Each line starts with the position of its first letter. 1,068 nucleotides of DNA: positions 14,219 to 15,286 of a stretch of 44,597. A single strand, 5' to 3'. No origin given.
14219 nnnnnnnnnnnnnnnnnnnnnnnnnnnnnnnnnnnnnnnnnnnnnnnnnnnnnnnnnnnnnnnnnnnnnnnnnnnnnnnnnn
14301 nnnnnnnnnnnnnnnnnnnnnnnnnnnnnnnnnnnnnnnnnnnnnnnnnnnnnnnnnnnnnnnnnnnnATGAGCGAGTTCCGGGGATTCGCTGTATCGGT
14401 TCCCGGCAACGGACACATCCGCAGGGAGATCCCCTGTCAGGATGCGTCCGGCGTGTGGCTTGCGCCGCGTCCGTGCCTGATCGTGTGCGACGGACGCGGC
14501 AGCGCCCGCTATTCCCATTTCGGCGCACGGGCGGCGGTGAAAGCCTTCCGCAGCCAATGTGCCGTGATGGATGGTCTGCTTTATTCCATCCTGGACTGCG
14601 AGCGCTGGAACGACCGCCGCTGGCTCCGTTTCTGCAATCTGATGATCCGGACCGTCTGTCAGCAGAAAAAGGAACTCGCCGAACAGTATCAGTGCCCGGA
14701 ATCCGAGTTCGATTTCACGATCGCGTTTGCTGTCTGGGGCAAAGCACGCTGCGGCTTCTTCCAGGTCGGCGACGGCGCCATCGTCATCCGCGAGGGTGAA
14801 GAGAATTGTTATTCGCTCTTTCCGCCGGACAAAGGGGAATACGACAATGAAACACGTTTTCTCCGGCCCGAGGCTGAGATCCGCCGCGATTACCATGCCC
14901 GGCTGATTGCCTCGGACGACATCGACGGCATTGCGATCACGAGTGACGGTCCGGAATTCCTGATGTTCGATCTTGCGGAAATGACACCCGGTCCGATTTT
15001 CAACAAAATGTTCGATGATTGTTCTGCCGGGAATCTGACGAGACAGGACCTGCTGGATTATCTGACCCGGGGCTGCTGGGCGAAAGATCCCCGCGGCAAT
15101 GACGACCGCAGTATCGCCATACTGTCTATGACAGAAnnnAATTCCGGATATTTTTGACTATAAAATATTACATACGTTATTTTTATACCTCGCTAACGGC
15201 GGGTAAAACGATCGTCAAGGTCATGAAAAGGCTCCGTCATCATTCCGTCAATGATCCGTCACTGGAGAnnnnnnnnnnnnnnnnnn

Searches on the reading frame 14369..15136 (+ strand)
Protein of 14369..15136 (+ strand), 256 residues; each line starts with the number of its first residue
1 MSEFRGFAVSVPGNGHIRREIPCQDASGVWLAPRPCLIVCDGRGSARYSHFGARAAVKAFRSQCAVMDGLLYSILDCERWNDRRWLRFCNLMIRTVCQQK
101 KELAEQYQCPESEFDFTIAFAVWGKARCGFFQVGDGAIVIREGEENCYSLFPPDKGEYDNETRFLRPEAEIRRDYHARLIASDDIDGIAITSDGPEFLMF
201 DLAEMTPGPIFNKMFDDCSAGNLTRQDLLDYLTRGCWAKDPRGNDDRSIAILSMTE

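Call 3: search_protein_families(library=pfam, proteins=[window:14369-15136:+], max_evalue=1)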
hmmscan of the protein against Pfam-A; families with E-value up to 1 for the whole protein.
window:14369-15136:+ (256 aa): 1 family
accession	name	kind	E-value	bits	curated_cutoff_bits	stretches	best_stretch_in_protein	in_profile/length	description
PF13672.11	PP2C_2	-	4.5e-34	118.3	24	1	13-218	2-195/209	Protein phosphatase 2C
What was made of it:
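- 14369..15139 (+): PP2C-family phosphatase (256 aa). Pfam PP2C_2 E=4.5e-34 (call 3).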

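Call 8: search_protein_families(library=padloc, proteins=[window:14369-15136:+], max_evalue=0.01)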
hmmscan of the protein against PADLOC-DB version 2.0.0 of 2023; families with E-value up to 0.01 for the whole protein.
window:14369-15136:+ (256 aa): 0 families

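Call 57: search_protein_families(library=ncbifam, proteins=[window:14369-15136:+], max_evalue=0.1)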
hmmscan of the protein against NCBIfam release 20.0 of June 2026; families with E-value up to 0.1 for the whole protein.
window:14369-15136:+ (256 aa): 0 families

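Call 58: search_protein_families(library=phrogs, proteins=[window:14369-15136:+], max_evalue=0.01)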
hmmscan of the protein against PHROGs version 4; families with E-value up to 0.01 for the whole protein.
window:14369-15136:+ (256 aa): 1 family
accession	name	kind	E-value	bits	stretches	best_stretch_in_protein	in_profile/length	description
phrog_37072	-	unknown function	0.0017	19.2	1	125-247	94-217/226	-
